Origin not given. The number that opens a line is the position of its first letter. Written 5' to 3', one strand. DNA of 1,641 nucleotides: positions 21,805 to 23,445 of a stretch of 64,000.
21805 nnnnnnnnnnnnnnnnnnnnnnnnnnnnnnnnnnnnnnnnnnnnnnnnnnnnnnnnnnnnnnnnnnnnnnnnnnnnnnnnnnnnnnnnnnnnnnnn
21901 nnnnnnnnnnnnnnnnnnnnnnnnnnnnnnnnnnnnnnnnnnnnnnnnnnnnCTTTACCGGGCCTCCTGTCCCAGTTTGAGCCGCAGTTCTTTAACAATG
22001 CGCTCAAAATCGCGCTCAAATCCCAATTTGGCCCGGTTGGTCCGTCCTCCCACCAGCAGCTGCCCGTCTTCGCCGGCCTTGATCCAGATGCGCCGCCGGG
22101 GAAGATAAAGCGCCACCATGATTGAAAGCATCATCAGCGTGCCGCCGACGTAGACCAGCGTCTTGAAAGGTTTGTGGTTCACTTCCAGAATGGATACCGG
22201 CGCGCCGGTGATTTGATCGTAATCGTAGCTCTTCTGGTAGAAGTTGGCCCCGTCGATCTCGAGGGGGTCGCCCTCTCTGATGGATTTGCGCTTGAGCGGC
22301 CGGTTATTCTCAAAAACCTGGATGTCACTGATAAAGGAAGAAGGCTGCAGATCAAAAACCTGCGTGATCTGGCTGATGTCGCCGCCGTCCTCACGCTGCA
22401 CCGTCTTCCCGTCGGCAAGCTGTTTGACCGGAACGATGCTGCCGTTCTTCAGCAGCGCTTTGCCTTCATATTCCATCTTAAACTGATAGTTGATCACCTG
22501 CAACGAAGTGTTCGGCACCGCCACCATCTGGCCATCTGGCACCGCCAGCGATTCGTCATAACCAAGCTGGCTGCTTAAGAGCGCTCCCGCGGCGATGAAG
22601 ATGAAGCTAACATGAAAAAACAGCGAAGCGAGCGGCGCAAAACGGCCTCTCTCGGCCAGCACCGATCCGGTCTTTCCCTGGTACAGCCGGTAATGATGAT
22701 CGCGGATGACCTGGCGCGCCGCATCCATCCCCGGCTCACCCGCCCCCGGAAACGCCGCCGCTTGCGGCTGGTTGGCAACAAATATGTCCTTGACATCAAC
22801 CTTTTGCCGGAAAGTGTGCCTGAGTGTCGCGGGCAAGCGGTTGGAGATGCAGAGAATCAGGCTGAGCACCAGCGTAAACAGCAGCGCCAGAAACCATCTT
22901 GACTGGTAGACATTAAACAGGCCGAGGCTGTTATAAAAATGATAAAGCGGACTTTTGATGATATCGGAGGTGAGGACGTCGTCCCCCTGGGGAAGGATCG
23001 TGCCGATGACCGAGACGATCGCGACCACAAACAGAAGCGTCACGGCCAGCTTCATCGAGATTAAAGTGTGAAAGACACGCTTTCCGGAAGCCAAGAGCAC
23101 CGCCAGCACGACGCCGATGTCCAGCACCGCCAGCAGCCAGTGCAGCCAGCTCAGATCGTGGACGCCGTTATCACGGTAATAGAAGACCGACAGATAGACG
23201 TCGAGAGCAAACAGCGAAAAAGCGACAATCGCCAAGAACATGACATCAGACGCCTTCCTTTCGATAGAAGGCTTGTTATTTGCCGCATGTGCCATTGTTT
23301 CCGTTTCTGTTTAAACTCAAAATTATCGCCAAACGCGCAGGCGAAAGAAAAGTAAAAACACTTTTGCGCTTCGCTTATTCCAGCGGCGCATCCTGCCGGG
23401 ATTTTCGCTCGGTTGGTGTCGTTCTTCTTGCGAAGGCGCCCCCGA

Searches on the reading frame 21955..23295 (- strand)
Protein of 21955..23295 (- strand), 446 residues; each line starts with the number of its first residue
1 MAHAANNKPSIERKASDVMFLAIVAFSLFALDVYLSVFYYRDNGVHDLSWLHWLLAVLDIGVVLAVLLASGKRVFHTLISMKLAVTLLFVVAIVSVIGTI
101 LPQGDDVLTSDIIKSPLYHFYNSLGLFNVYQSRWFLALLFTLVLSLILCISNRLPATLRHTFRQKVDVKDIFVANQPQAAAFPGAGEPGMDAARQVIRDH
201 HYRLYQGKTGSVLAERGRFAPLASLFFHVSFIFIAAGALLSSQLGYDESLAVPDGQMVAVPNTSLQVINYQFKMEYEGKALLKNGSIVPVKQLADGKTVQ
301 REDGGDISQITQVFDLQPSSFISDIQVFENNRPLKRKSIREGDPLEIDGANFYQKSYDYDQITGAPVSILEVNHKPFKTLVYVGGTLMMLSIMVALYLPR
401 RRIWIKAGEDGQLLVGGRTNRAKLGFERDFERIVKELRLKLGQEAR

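Call 8: find_encoding_contigs(protein=window:21955-23295:-, flank=3000, max_places=6)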
Protein window:21955-23295:- (446 aa): no gene with exactly this product is on record in the collection.

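Call 10: find_related_loci(query=window:21955-23295:-, collection=genome_contigs, flank=5000)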
Query window:21955-23295:- (446 aa) in genome_contigs; peptide patterns used: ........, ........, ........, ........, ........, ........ (x = any residue, [..] = any of these).
44 stretches matched a pattern; 3 encode a relative of the query (tblastn E <= 1e-3); 3 distinct loci.
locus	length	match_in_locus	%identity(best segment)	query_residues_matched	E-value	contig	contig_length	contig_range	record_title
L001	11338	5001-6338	96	1-446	0e+0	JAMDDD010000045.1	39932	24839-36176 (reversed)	MAG: Actinomycetota bacterium isolate FK_Sedi_B_Bin.151 NODE_2749_length_39932_cov_3.1739, whole genome shotgun sequence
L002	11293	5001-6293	71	13-446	0e+0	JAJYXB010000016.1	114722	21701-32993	MAG: Actinomycetes bacterium isolate FK3.bin172 NODE_225_length_114722_cov_20.842166, whole genome shotgun sequence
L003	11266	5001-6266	45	4-446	2e-119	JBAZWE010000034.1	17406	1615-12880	MAG: Thermoleophilia bacterium isolate SO_2017_GW1_27 NODE_12308_length_17406_cov_1.076046_OW334_2017, whole genome shot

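Call 15: search_protein_families(library=pfam, proteins=[window:21955-23295:-])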
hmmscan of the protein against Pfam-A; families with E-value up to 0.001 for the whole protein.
window:21955-23295:- (446 aa): 1 family
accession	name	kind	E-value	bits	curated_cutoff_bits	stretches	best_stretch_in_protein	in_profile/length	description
PF05140.19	ResB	-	1.5e-69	235.5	24.6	2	81-359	1-267/486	ResB-like family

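Call 16: search_protein_families(library=pfam, proteins=[L002:604-1635:+, L002:1722-2270:+, L002:2323-3150:+, L002:3191-3805:+, L002:3864-4910:+, L003:441-1388:+, L003:1398-1997:+, L003:2171-2986:+, L003:3045-3668:+, L003:3732-4796:+])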
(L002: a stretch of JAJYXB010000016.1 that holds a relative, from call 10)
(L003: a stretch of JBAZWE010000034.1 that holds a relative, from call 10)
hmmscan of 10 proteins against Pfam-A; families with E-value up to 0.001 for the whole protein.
L002:604-1635:+ (343 aa): 4 families
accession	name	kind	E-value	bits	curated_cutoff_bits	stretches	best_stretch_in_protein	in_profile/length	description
PF09699.15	Paired_CXXCH_1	-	7.3e-18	64.4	20.6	2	80-112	7-37/41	Doubled CXXCH motif (Paired_CXXCH_1)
PF14537.11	Cytochrom_c3_2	-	1.2e-09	38.9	25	1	274-338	6-65/79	Cytochrome c3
PF14522.11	Cytochrome_C7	-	7.9e-08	32.4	24.8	0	80-111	42-66/67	Cytochrome c7 and related cytochrome c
PF03264.19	Cytochrom_NNT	-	0.00044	20.5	24.1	0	77-111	34-72/174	NapC/NirT cytochrome c family, N-terminal region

L002:1722-2270:+ (182 aa): 0 families

L002:2323-3150:+ (275 aa): 4 families
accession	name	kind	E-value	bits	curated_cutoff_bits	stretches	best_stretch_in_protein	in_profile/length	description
PF09699.15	Paired_CXXCH_1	-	7.1e-11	42.1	20.6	1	147-192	8-38/41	Doubled CXXCH motif (Paired_CXXCH_1)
PF22113.1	Mtrc-MtrF_II-IV_dom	-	2e-09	37.7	30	1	64-222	7-165/176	Outer membrane cytochrome MtrC/MtrF-like, domains II/IV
PF14522.11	Cytochrome_C7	-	6.1e-06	26.4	24.8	1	145-220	13-66/67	Cytochrome c7 and related cytochrome c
PF14537.11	Cytochrom_c3_2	-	0.00011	23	25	0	51-95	46-79/79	Cytochrome c3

L002:3191-3805:+ (204 aa): 23 families
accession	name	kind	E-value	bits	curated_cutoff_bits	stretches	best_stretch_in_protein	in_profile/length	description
PF07719.23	TPR_2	-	3.7e-19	67.7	27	2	161-191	3-33/34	Tetratricopeptide repeat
PF13432.12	TPR_16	-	4.1e-19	69.1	32.7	2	61-122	3-64/65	Tetratricopeptide repeat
PF13181.12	TPR_8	-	5.3e-16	57.8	25.7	2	161-185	3-27/34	Tetratricopeptide repeat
PF13431.12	TPR_17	-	6.1e-15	54.6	24.4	1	46-76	4-34/34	Tetratricopeptide repeat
PF00515.34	TPR_1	-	1.1e-13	50.8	27.8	0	59-88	5-34/34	Tetratricopeptide repeat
PF13428.12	TPR_14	-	6.4e-13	48.4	23.5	0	60-96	6-42/44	Tetratricopeptide repeat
PF13424.12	TPR_12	-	4.2e-11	43.3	30.1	0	49-83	39-73/77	Tetratricopeptide repeat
PF14559.12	TPR_19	-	4.7e-11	43.3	25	1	47-91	17-61/68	Tetratricopeptide repeat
PF13174.12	TPR_6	-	1.8e-10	41.2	26.3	0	163-184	4-25/33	Tetratricopeptide repeat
PF13414.12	TPR_11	-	1.8e-09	37.6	26.8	1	64-101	3-40/42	TPR repeat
PF12895.13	ANAPC3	-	9.3e-09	35.9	27.2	0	49-113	20-80/82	Anaphase-promoting complex, cyclosome, subunit 3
PF13371.12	TPR_9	-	8e-07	29.4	35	0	51-87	25-61/73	Tetratricopeptide repeat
PF13176.12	TPR_7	-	1e-06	28.8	27.9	0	59-87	3-33/36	Tetratricopeptide repeat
PF14561.12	TPR_20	-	1.8e-06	28.6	25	1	74-112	7-45/90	Tetratricopeptide repeat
PF03704.23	BTAD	-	1.2e-05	26.1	22.1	0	60-116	67-123/146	Bacterial transcriptional activator domain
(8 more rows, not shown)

L002:3864-4910:+ (348 aa): 6 families
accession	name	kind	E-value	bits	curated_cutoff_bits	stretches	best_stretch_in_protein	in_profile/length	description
PF01436.27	NHL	-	5.3e-28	96.1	20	3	52-79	1-28/28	NHL repeat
PF08450.18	SGL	-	1.1e-08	35.4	26.3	0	63-142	145-224/246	SMP-30/Gluconolactonase/LRE-like region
PF17170.10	DUF5128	-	4e-08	33.2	22.9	0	157-221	46-111/321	6-bladed beta-propeller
PF25021.1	TEN_NHL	-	1.3e-07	31.4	27.1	0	253-291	145-182/357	Teneurin NHL domain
PF06739.17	SBBP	-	5.7e-07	29.8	20.5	0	196-217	8-29/38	Beta-propeller repeat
PF01731.26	Arylesterase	-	0.00056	20.5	21.3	0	199-219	53-73/86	Arylesterase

L003:441-1388:+ (315 aa): 6 families
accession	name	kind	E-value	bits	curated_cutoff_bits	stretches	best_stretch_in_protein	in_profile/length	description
PF09699.15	Paired_CXXCH_1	-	1.4e-12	47.5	20.6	1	41-73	7-37/41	Doubled CXXCH motif (Paired_CXXCH_1)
PF14537.11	Cytochrom_c3_2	-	1.4e-06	29.1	25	0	242-300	8-65/79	Cytochrome c3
PF14522.11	Cytochrome_C7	-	2.8e-06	27.5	24.8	0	41-72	42-66/67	Cytochrome c7 and related cytochrome c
PF13442.11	Cytochrome_CBB3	-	6.1e-06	26.9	27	0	61-104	7-41/68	Cytochrome C oxidase, cbb3-type, subunit III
PF03264.19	Cytochrom_NNT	-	1.1e-05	25.6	24.1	0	13-72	9-72/174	NapC/NirT cytochrome c family, N-terminal region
PF00034.26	Cytochrom_C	-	0.00027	22.6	21.3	0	65-117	9-59/90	Cytochrome c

L003:1398-1997:+ (199 aa): 0 families

L003:2171-2986:+ (271 aa): 4 families
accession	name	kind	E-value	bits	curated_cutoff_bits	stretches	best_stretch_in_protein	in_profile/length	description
PF09699.15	Paired_CXXCH_1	-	2.6e-09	37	20.6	2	62-92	9-38/41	Doubled CXXCH motif (Paired_CXXCH_1)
PF22113.1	Mtrc-MtrF_II-IV_dom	-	3.3e-09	37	30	1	60-219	7-166/176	Outer membrane cytochrome MtrC/MtrF-like, domains II/IV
PF14537.11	Cytochrom_c3_2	-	9.1e-05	23.3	25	0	180-218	27-66/79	Cytochrome c3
PF14522.11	Cytochrome_C7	-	0.00033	20.9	24.8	0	181-222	15-54/67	Cytochrome c7 and related cytochrome c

L003:3045-3668:+ (207 aa): 19 families
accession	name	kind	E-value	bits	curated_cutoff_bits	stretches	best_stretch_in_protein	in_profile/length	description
PF13432.12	TPR_16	-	9.4e-19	68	32.7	2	63-121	4-62/65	Tetratricopeptide repeat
PF07719.23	TPR_2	-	5.2e-17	60.9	27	0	162-193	3-34/34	Tetratricopeptide repeat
PF13424.12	TPR_12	-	1.8e-14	54.1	30.1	2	93-154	6-73/77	Tetratricopeptide repeat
PF13181.12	TPR_8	-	9.8e-14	50.7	25.7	0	60-88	5-33/34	Tetratricopeptide repeat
PF00515.34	TPR_1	-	9.8e-13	47.8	27.8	1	56-88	1-33/34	Tetratricopeptide repeat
PF13414.12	TPR_11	-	1.1e-10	41.4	26.8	1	65-104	3-42/42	TPR repeat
PF13428.12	TPR_14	-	2.8e-10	40.3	23.5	0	161-198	2-39/44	Tetratricopeptide repeat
PF13174.12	TPR_6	-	7.7e-10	39.2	26.3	0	95-121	5-31/33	Tetratricopeptide repeat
PF23914.1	TPR_CcmH_CycH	-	3.1e-09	37.3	42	1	96-194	56-155/158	Cytochrome c-type biogenesis protein H TPR domain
PF13431.12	TPR_17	-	2.4e-08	34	24.4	0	51-77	8-34/34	Tetratricopeptide repeat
PF14559.12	TPR_19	-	1e-07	32.6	25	0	49-88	18-57/68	Tetratricopeptide repeat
PF13176.12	TPR_7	-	8.5e-07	29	27.9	0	59-86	2-29/36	Tetratricopeptide repeat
PF13374.12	TPR_10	-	5.4e-06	26.7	27.5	0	91-120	3-32/42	Tetratricopeptide repeat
PF16068.10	DUF4810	-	2e-05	25.4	34.7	0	60-96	49-85/85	Domain of unknown function (DUF4810)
PF13371.12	TPR_9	-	6.3e-05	23.4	35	0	52-89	25-62/73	Tetratricopeptide repeat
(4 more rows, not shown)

L003:3732-4796:+ (354 aa): 6 families
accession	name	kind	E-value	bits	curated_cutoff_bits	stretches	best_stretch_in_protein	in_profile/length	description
PF01436.27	NHL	-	5.3e-27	92.9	20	2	303-329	1-27/28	NHL repeat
PF17170.10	DUF5128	-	4.2e-09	36.5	22.9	1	168-234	50-118/321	6-bladed beta-propeller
PF25021.1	TEN_NHL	-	3.7e-08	33.2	27.1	0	247-296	132-179/357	Teneurin NHL domain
PF08450.18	SGL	-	1e-07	32.3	26.3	0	204-291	132-218/246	SMP-30/Gluconolactonase/LRE-like region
PF01731.26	Arylesterase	-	3.3e-07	30.8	21.3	0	301-326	51-77/86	Arylesterase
PF24684.1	Vgb_lyase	-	0.00077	18.8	50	0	258-327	98-162/290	Virginiamycin B lyase family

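Call 26: find_homologous_proteins(query=L002:679-1635:+, max_evalue=1e-10)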
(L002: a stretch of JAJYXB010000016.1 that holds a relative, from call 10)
Query L002:679-1635:+ (318 aa): 41 proteins with E <= 1e-10 among 7963 candidates.
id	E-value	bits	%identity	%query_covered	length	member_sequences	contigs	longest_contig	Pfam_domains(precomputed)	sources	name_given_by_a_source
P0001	1.0e-207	707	97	100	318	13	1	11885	PF09699.16,PF14537.12,PF03264.20,PF14522.12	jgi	jgi:predicted CXXCH cytochrome family protein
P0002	2.8e-94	334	58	100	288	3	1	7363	PF09699.16,PF14522.12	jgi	jgi:predicted CXXCH cytochrome family protein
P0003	1.4e-91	325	56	100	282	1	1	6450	PF09699.16,PF14537.12,PF03264.20,PF14522.12,PF22113.2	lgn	-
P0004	1.1e-90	323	57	100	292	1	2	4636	PF09699.16,PF14537.12,PF14522.12,PF22113.2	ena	-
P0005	4.3e-88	314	54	100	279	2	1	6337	PF09699.16,PF14537.12,PF03264.20,PF14522.12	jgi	-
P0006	3.9e-86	308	55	100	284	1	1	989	PF09699.16,PF14537.12,PF03264.20,PF14522.12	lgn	-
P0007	1.3e-85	306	53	100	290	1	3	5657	PF09699.16,PF14537.12,PF03264.20,PF14522.12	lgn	-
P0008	2.9e-85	305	55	100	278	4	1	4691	PF09699.16,PF14537.12,PF03264.20,PF14522.12,PF22113.2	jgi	-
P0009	4.4e-85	304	54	100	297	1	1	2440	PF09699.16,PF14537.12,PF03264.20,PF14522.12,PF22113.2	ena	-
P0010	8.9e-84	300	55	100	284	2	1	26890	PF09699.16,PF14537.12,PF03264.20,PF14522.12,PF22113.2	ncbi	-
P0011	1.6e-83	299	54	100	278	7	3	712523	PF09699.16,PF14537.12,PF03264.20,PF14522.12,PF22113.2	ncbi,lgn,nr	ncbi:MAG: hypothetical protein HZB44_03095 [Actinobacteria bacterium]|nr:hypothetical protein [Actin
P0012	2.8e-82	295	54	100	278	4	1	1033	PF09699.16,PF14537.12,PF03264.20,PF14522.12,PF22113.2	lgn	-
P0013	1.1e-80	290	51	100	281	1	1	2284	PF09699.16,PF14537.12,PF03264.20,PF14522.12,PF22113.2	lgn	-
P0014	2.0e-80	289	53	100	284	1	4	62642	PF09699.16,PF14537.12,PF03264.20,PF14522.12,PF22113.2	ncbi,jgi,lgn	jgi:predicted CXXCH cytochrome family protein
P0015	6.3e-80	287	52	100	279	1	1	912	PF09699.16,PF14537.12,PF03264.20,PF14522.12,PF22113.2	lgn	-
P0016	1.7e-79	286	53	100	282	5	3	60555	PF09699.16,PF14537.12,PF03264.20,PF14522.12,PF22113.2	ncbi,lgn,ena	ncbi:MAG: cytochrome c3 family protein [Thermoleophilia bacterium]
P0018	1.2e-77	280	52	100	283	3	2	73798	PF09699.16,PF14537.12,PF03264.20,PF14522.12,PF22113.2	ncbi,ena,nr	ncbi:doubled CXXCH motif [bacterium BMS3Abin01]|nr:doubled CXXCH motif [bacterium BMS3Abin01]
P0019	3.8e-76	275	51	100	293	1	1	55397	PF09699.16,PF14522.12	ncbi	-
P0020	2.2e-73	266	51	100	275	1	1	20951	PF09699.16,PF14537.12,PF14522.12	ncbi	-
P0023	8.9e-65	237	45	100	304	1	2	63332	PF09699.16,PF14537.12,PF14522.12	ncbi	ncbi:MAG: cytochrome c3 family protein [Thermoleophilia bacterium]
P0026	5.7e-60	222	43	100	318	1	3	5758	PF09699.16,PF14537.12,PF14522.12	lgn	-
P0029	3.3e-39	153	39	100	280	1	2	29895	PF09699.16,PF14537.12,PF14522.12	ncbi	ncbi:MAG: cytochrome c3 family protein [Coriobacteriia bacterium]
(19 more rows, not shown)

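Call 27: find_encoding_contigs(protein=P0011, flank=2500, max_places=4)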
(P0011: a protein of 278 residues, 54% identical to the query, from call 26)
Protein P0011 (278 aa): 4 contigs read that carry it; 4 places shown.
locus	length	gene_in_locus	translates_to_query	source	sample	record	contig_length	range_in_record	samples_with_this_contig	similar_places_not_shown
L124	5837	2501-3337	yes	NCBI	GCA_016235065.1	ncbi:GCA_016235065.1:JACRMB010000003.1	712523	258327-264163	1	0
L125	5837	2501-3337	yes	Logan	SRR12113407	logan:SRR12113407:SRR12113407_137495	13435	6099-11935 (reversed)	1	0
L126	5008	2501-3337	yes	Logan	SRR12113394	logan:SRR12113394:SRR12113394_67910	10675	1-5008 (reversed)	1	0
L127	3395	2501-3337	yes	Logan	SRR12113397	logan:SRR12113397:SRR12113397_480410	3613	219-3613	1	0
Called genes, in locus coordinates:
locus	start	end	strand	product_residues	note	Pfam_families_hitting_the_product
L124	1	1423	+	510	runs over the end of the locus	PF13231:PMT_2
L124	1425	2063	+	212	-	PF00891:Methyltransf_2, PF05401:NodS (weak), PF13489:Methyltransf_23, PF05175:MTS (weak), PF13847:Methyltransf_31, PF08241:Methyltransf_11, PF08242:Methyltransf_12, PF13649:Methyltransf_25, +1 more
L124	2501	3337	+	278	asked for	PF03264:Cytochrom_NNT (faint), PF14522:Cytochrome_C7 (faint), PF14537:Cytochrom_c3_2 (faint), PF22113:Mtrc-MtrF_II-IV_dom (faint), PF09699:Paired_CXXCH_1 (faint)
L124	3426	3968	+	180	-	-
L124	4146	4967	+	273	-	PF14537:Cytochrom_c3_2 (faint), PF14522:Cytochrome_C7 (faint), PF09699:Paired_CXXCH_1 (weak), PF22113:Mtrc-MtrF_II-IV_dom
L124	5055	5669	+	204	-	PF21033:RMD1-3 (faint), PF13428:TPR_14 (faint), PF13429:TPR_15 (faint), PF00515:TPR_1 (faint), PF14559:TPR_19, PF13431:TPR_17 (weak), PF28559:TPR_SusR (weak), PF13432:TPR_16 (weak), +7 more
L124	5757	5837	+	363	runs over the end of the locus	PF08450:SGL (faint), PF06739:SBBP (faint), PF25021:TEN_NHL (faint), PF17170:DUF5128, PF01436:NHL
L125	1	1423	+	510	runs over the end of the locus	PF13231:PMT_2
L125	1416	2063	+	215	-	PF00891:Methyltransf_2, PF05175:MTS (weak), PF05401:NodS (weak), PF13489:Methyltransf_23, PF13649:Methyltransf_25, PF13847:Methyltransf_31, PF08241:Methyltransf_11, PF08242:Methyltransf_12, +1 more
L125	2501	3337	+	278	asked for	PF03264:Cytochrom_NNT (faint), PF14522:Cytochrome_C7 (faint), PF14537:Cytochrom_c3_2 (faint), PF22113:Mtrc-MtrF_II-IV_dom (faint), PF09699:Paired_CXXCH_1 (faint)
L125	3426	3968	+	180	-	-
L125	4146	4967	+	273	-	PF14537:Cytochrom_c3_2 (faint), PF14522:Cytochrome_C7 (faint), PF09699:Paired_CXXCH_1 (weak), PF22113:Mtrc-MtrF_II-IV_dom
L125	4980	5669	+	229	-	PF13181:TPR_8 (faint), PF13428:TPR_14 (faint), PF13429:TPR_15 (faint), PF21033:RMD1-3 (faint), PF14559:TPR_19, PF13431:TPR_17 (weak), PF28559:TPR_SusR (weak), PF13432:TPR_16 (weak), +7 more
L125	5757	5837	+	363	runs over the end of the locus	PF08450:SGL (faint), PF06739:SBBP (faint), PF25021:TEN_NHL (faint), PF17170:DUF5128, PF01436:NHL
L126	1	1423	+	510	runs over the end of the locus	PF13231:PMT_2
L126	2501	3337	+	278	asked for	PF03264:Cytochrom_NNT (faint), PF14522:Cytochrome_C7 (faint), PF14537:Cytochrom_c3_2 (faint), PF22113:Mtrc-MtrF_II-IV_dom (faint), PF09699:Paired_CXXCH_1 (faint)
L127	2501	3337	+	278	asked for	PF03264:Cytochrom_NNT (faint), PF14522:Cytochrome_C7 (faint), PF14537:Cytochrom_c3_2 (faint), PF22113:Mtrc-MtrF_II-IV_dom (faint), PF09699:Paired_CXXCH_1 (faint)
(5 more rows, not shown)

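Call 28: find_encoding_contigs(protein=P0014, flank=2500, max_places=4)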
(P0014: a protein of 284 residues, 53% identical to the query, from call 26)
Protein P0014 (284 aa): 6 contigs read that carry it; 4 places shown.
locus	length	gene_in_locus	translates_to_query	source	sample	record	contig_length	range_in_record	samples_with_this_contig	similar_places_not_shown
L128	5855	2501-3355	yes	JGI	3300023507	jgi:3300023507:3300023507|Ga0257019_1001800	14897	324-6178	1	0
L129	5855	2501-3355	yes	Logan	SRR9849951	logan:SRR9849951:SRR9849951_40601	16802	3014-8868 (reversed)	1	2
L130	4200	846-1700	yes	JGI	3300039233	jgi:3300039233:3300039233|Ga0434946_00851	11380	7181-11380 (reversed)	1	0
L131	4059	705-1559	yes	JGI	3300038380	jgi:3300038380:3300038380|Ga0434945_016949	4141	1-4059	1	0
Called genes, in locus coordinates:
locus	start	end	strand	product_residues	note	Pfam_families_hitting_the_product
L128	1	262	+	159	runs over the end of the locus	PF22451:NirdL-like_HTH, PF17805:AsnC_trans_reg2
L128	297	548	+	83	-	-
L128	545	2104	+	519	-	PF13231:PMT_2 (weak)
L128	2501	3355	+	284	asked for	PF03264:Cytochrom_NNT (faint), PF14537:Cytochrom_c3_2 (faint), PF14522:Cytochrome_C7 (faint), PF22113:Mtrc-MtrF_II-IV_dom (faint), PF09699:Paired_CXXCH_1 (weak)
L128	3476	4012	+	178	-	-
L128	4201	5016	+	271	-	PF09699:Paired_CXXCH_1 (weak)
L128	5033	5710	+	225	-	PF13414:TPR_11 (weak), PF21033:RMD1-3 (faint), PF13424:TPR_12 (weak), PF13432:TPR_16 (weak), PF14559:TPR_19 (weak), PF13432:TPR_16 (weak), PF13414:TPR_11, PF13424:TPR_12 (weak), +8 more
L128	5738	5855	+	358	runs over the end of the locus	PF25021:TEN_NHL (faint), PF01436:NHL (faint), PF08450:SGL (faint), PF17170:DUF5128 (weak)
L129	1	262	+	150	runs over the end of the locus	PF22451:NirdL-like_HTH, PF17805:AsnC_trans_reg2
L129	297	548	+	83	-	-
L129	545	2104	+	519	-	PF13231:PMT_2 (weak)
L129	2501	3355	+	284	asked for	PF03264:Cytochrom_NNT (faint), PF14537:Cytochrom_c3_2 (faint), PF14522:Cytochrome_C7 (faint), PF22113:Mtrc-MtrF_II-IV_dom (faint), PF09699:Paired_CXXCH_1 (weak)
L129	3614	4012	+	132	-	-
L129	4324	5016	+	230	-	PF09699:Paired_CXXCH_1 (weak), PF14522:Cytochrome_C7 (faint), PF09699:Paired_CXXCH_1 (weak)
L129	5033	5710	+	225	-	PF13414:TPR_11 (weak), PF21033:RMD1-3 (faint), PF13424:TPR_12 (weak), PF13432:TPR_16 (weak), PF14559:TPR_19 (weak), PF13432:TPR_16 (weak), PF13414:TPR_11, PF13424:TPR_12 (weak), +8 more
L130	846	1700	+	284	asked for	PF03264:Cytochrom_NNT (faint), PF14537:Cytochrom_c3_2 (faint), PF14522:Cytochrome_C7 (faint), PF22113:Mtrc-MtrF_II-IV_dom (faint), PF09699:Paired_CXXCH_1 (weak)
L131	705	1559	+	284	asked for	PF03264:Cytochrom_NNT (faint), PF14537:Cytochrom_c3_2 (faint), PF14522:Cytochrome_C7 (faint), PF22113:Mtrc-MtrF_II-IV_dom (faint), PF09699:Paired_CXXCH_1 (weak)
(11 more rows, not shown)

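Call 29: find_encoding_contigs(protein=P0016, flank=2500, max_places=4)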
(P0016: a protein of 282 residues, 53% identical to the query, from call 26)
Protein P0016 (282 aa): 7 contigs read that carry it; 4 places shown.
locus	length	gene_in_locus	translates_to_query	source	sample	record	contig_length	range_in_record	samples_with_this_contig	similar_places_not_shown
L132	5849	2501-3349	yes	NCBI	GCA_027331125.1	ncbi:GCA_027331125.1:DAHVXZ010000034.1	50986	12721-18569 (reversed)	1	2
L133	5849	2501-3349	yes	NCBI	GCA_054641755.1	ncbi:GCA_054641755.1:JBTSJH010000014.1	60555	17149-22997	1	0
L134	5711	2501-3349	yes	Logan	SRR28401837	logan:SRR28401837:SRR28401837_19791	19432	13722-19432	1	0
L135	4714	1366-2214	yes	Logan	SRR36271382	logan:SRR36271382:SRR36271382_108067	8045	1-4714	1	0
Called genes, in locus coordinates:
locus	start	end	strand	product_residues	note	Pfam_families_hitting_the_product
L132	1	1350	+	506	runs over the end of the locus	PF13231:PMT_2 (weak)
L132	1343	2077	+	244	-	PF13489:Methyltransf_23, PF05175:MTS (weak), PF13847:Methyltransf_31, PF08241:Methyltransf_11, PF08242:Methyltransf_12, PF13649:Methyltransf_25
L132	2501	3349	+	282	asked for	PF03264:Cytochrom_NNT (faint), PF14522:Cytochrome_C7 (faint), PF14537:Cytochrom_c3_2 (faint), PF09699:Paired_CXXCH_1 (weak), PF22113:Mtrc-MtrF_II-IV_dom (faint)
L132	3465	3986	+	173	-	-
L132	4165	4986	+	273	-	PF14537:Cytochrom_c3_2 (faint), PF09699:Paired_CXXCH_1 (weak)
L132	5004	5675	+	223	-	PF13429:TPR_15 (faint), PF21033:RMD1-3 (faint), PF13174:TPR_6 (faint), PF14559:TPR_19 (weak), PF28559:TPR_SusR, PF13424:TPR_12 (weak), PF13432:TPR_16 (weak), PF14559:TPR_19 (weak), +9 more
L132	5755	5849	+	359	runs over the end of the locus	PF08450:SGL (faint), PF25021:TEN_NHL (faint), PF01436:NHL (faint), PF06739:SBBP (faint), PF17170:DUF5128 (weak)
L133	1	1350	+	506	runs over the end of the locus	PF13231:PMT_2 (weak)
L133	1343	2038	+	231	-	PF05175:MTS (weak), PF13489:Methyltransf_23, PF13847:Methyltransf_31, PF08241:Methyltransf_11, PF08242:Methyltransf_12, PF13649:Methyltransf_25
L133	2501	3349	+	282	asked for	PF03264:Cytochrom_NNT (faint), PF14522:Cytochrome_C7 (faint), PF14537:Cytochrom_c3_2 (faint), PF09699:Paired_CXXCH_1 (weak), PF22113:Mtrc-MtrF_II-IV_dom (faint)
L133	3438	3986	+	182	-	-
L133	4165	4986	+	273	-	PF14537:Cytochrom_c3_2 (faint), PF09699:Paired_CXXCH_1 (weak)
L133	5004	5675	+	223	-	PF13429:TPR_15 (faint), PF21033:RMD1-3 (faint), PF13174:TPR_6 (faint), PF13371:TPR_9 (faint), PF13414:TPR_11 (faint), PF14559:TPR_19 (weak), PF28559:TPR_SusR, PF13432:TPR_16 (weak), +8 more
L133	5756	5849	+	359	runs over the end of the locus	PF08450:SGL (faint), PF25021:TEN_NHL (faint), PF01436:NHL (faint), PF06739:SBBP (faint), PF17170:DUF5128 (weak)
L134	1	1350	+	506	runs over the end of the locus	PF13231:PMT_2 (weak)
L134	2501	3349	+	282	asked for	PF03264:Cytochrom_NNT (faint), PF14522:Cytochrome_C7 (faint), PF14537:Cytochrom_c3_2 (faint), PF09699:Paired_CXXCH_1 (weak), PF22113:Mtrc-MtrF_II-IV_dom (faint)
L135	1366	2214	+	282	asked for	PF03264:Cytochrom_NNT (faint), PF14522:Cytochrome_C7 (faint), PF14537:Cytochrom_c3_2 (faint), PF09699:Paired_CXXCH_1 (weak), PF22113:Mtrc-MtrF_II-IV_dom (faint)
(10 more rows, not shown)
